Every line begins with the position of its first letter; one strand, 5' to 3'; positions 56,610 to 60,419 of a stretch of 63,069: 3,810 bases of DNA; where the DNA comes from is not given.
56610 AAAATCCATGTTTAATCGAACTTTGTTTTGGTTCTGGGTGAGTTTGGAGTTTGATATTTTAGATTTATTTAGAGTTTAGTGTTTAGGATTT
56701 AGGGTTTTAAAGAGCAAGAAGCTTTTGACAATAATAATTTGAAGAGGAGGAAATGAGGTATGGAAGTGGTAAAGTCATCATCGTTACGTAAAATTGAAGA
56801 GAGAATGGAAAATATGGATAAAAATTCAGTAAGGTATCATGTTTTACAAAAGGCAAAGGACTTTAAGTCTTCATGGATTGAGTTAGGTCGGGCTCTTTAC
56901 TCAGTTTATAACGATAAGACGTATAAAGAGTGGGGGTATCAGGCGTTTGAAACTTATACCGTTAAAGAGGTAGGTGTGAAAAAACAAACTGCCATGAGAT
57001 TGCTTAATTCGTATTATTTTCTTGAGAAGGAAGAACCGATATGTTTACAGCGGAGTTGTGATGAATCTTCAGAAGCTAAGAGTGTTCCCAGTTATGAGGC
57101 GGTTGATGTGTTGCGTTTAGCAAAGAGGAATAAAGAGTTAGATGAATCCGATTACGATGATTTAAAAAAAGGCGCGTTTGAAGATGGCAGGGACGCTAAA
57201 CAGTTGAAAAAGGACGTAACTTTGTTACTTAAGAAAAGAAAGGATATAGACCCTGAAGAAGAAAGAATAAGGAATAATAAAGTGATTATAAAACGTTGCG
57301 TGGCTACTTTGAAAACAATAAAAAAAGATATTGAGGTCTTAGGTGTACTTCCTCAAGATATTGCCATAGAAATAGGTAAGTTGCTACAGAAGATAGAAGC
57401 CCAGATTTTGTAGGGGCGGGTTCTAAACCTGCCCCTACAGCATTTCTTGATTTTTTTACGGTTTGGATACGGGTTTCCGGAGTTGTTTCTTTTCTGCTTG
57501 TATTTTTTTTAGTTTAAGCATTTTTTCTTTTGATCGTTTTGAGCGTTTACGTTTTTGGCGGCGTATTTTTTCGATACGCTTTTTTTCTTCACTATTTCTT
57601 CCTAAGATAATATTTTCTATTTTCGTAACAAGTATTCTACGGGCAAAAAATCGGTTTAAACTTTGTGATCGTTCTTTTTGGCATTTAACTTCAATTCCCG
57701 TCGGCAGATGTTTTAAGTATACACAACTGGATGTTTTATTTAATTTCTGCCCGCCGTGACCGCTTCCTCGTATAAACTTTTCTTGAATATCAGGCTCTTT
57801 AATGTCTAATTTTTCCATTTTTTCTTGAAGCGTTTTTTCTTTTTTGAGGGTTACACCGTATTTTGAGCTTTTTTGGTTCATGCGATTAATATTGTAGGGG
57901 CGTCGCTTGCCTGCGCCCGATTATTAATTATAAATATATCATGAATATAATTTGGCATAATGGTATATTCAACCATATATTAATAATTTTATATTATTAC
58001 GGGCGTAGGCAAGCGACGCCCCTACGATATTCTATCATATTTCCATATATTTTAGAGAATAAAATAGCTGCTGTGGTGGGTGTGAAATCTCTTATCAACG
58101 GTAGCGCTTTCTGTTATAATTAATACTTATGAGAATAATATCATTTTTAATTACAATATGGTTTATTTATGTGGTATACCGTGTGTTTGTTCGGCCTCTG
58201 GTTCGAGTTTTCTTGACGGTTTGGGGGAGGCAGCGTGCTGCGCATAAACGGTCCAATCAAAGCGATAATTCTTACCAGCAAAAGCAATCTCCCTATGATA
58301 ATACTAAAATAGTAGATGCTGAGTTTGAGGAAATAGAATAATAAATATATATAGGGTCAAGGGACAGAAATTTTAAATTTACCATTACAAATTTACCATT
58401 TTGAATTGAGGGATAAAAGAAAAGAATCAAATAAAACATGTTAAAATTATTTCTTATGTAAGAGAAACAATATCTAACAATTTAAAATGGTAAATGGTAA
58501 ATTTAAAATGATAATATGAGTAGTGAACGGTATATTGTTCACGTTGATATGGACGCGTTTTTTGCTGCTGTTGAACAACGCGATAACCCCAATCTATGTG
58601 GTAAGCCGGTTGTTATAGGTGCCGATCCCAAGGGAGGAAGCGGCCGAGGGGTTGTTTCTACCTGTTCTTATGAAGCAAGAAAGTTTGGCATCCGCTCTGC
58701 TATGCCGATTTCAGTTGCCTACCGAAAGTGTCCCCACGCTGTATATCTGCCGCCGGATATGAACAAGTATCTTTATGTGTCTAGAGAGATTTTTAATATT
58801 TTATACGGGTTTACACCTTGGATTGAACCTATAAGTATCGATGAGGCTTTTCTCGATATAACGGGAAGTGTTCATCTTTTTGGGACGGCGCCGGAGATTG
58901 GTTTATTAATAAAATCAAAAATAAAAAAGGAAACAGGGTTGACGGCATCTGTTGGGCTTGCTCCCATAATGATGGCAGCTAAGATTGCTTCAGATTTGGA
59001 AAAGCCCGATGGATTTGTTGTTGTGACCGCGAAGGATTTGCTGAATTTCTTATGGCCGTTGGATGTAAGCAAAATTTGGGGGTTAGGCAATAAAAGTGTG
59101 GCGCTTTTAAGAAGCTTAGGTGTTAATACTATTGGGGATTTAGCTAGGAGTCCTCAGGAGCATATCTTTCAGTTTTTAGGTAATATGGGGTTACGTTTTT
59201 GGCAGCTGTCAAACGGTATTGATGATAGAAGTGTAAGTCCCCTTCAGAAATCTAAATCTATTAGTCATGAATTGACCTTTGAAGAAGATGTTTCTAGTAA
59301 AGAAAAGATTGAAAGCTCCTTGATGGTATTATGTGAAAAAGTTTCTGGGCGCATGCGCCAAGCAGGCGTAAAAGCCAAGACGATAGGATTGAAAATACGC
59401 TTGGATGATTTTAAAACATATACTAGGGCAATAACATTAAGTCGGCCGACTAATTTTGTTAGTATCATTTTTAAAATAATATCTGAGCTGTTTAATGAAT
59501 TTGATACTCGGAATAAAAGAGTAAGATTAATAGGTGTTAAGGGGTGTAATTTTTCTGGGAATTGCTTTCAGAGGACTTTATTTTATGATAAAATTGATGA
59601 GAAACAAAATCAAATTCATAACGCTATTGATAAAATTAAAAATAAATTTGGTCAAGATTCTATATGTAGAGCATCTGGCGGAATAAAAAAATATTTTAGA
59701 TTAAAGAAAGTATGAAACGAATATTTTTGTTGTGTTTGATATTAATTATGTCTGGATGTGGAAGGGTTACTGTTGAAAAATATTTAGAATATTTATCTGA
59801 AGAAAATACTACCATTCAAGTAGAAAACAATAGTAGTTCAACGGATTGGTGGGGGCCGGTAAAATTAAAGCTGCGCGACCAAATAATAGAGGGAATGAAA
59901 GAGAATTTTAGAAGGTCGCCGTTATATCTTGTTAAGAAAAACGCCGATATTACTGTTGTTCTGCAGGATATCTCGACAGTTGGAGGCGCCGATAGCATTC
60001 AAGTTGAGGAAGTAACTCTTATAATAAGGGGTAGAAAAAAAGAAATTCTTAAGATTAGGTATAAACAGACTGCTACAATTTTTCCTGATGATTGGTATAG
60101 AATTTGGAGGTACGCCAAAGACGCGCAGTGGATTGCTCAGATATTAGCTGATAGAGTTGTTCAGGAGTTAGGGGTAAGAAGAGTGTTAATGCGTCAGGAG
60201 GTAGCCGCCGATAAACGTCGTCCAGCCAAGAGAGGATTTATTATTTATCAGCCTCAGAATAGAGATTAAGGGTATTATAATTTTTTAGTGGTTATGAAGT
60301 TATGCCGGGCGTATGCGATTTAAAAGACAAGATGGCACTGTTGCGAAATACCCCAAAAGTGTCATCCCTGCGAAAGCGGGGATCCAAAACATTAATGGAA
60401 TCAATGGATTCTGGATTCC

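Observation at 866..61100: Degenerate heptanucleotide arrays are the default building block of intergenic DNA, and each spacer uses its own word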

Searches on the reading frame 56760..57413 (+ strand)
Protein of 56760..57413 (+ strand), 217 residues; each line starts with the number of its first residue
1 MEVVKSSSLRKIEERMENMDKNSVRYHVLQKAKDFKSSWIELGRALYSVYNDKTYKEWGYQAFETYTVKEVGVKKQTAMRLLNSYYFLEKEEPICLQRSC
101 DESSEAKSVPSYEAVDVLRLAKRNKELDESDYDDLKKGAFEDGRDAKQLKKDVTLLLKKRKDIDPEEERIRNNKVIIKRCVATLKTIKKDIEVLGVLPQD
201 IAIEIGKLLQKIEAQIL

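Call 27: find_encoding_contigs(protein=window:56760-57413:+, flank=10000, max_places=4)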
Protein window:56760-57413:+ (217 aa): 4 contigs read that carry it; 4 places shown.
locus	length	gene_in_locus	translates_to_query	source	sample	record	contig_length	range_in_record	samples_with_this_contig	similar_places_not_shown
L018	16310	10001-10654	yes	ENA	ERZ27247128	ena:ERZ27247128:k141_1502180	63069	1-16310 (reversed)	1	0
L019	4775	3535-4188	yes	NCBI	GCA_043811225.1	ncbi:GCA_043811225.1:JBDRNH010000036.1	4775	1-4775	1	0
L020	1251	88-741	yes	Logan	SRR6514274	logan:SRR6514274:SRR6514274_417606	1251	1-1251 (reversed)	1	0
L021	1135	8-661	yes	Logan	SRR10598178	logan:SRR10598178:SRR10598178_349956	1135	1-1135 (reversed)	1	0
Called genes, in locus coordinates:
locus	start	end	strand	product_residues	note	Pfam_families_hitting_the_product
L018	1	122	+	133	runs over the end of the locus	PF03330:DPBB_1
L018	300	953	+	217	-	-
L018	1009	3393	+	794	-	PF02574:S-methyl_trans, PF00809:Pterin_bind, PF02607:B12-binding_2, PF02310:B12-binding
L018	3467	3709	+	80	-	-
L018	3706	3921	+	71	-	PF10049:DUF2283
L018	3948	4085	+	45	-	-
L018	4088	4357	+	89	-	-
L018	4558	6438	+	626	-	PF00005:ABC_tran, PF02463:SMC_N (faint), PF13555:AAA_29 (faint), PF12848:ABC_tran_Xtn, PF00005:ABC_tran, PF13304:AAA_21 (weak)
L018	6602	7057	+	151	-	PF00571:CBS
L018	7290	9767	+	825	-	PF00343:Phosphorylase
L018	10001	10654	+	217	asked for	-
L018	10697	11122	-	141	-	PF00472:RF-1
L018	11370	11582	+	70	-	-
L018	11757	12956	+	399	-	PF00817:IMS, PF11798:IMS_HHH, PF11799:IMS_C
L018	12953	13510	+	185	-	-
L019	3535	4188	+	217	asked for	-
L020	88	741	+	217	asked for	-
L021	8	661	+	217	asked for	-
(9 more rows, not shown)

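Call 67: search_protein_families(library=pfam, proteins=[window:56760-57413:+], max_evalue=0.1)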
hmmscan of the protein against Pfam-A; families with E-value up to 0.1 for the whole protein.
window:56760-57413:+ (217 aa): 0 families

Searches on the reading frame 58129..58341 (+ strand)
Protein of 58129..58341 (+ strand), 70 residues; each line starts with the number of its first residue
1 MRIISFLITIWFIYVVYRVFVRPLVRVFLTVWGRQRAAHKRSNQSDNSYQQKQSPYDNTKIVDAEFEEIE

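Call 67: search_protein_families(library=pfam, proteins=[window:58129-58341:+], max_evalue=0.1)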
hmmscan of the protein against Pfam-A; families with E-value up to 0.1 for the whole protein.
window:58129-58341:+ (70 aa): 1 family
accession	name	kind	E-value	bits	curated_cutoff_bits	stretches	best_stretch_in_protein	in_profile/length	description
PF16118.10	DUF4834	-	0.0005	21.4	27.8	1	2-63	2-64/99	Domain of unknown function (DUF4834)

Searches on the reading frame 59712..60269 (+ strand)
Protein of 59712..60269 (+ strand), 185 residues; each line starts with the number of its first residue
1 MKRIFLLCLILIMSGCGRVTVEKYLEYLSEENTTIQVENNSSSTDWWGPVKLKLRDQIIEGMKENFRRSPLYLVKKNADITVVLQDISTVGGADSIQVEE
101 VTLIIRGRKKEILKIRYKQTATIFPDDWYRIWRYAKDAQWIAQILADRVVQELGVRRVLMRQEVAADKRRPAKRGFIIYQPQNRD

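Call 67: search_protein_families(library=pfam, proteins=[window:59712-60269:+], max_evalue=0.1)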
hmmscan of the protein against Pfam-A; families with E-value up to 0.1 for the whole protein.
window:59712-60269:+ (185 aa): 1 family
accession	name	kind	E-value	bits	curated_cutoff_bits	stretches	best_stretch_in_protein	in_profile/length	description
PF21382.2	IntS9_C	-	0.077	13.5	27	0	27-60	32-67/71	Integrator IntS9, C-terminal domain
